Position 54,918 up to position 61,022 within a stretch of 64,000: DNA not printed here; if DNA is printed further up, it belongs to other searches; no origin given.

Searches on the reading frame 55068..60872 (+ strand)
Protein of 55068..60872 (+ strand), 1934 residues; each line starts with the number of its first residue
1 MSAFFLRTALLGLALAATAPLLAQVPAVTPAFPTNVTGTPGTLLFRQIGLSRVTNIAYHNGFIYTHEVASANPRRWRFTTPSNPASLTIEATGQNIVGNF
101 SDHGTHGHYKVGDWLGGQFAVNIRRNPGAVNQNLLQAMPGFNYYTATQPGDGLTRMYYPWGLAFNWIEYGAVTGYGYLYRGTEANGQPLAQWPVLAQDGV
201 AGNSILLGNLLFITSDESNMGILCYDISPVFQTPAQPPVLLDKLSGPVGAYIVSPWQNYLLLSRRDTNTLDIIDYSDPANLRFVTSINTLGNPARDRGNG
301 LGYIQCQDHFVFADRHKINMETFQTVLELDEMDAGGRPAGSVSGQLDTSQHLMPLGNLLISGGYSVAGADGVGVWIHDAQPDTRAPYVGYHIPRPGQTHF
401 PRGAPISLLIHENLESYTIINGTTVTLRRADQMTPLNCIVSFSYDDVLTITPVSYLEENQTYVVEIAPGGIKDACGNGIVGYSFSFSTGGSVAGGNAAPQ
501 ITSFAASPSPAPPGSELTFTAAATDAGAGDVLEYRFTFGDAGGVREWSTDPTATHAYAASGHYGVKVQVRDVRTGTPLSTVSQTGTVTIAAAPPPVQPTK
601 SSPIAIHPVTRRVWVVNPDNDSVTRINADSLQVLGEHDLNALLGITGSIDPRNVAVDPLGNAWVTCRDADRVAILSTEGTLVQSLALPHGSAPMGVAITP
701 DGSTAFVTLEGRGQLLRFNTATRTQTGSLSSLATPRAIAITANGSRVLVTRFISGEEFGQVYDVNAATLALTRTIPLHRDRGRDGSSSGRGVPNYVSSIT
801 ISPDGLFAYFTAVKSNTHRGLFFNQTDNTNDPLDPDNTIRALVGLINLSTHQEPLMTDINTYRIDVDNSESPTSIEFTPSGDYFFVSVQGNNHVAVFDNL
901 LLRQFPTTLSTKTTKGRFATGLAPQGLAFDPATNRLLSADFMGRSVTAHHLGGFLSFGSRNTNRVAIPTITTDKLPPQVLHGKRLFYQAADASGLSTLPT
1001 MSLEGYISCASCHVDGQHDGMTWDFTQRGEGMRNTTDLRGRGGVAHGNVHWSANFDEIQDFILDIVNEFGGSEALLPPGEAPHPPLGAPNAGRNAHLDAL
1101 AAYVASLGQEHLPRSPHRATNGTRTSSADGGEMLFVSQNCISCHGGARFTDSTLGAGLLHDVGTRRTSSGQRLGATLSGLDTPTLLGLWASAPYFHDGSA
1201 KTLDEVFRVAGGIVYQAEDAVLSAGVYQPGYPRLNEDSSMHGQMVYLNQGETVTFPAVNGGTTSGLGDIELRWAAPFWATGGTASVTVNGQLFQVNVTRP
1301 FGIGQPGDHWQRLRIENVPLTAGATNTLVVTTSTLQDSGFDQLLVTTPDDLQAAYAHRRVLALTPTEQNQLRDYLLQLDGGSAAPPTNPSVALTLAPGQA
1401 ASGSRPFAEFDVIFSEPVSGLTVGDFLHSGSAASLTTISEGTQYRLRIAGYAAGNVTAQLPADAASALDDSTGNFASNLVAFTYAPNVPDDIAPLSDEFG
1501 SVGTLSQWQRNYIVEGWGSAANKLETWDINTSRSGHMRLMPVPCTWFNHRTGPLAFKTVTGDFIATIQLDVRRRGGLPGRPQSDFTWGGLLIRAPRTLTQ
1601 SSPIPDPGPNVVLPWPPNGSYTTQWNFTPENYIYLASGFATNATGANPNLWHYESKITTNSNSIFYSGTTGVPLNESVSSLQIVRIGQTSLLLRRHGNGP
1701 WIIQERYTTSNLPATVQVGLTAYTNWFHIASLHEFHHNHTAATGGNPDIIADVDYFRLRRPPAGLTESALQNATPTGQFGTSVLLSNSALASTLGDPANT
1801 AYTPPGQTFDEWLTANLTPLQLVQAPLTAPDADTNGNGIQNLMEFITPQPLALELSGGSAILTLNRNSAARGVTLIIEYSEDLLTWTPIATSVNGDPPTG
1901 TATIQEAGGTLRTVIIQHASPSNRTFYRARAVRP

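Call 82: search_protein_families(library=pfam, proteins=[window:55068-60872:+], max_evalue=0.00001)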
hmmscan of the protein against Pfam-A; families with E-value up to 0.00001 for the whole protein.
window:55068-60872:+ (1934 aa): 6 families
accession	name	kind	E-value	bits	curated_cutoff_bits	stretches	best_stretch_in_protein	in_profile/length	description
PF13205.12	Big_5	-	3.3e-13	50.7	23.6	1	382-488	1-105/105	Bacterial Ig-like domain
PF18911.6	PKD_4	-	3.9e-11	43.3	27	1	496-579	1-77/85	PKD domain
PF00801.26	PKD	-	2.4e-10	40.7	23.5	1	504-571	4-67/80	PKD domain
PF21419.2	RoxA-like_Cyt-c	-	3.1e-07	30.3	26.7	1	1182-1207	4-29/39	RoxA-like, cytochrome c-like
PF24684.1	Vgb_lyase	-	5.9e-07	29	50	1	599-744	95-234/290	Virginiamycin B lyase family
PF10282.15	Lactonase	-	9.8e-07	28.7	21.7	0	856-942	230-311/344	Lactonase, 7-bladed beta-propeller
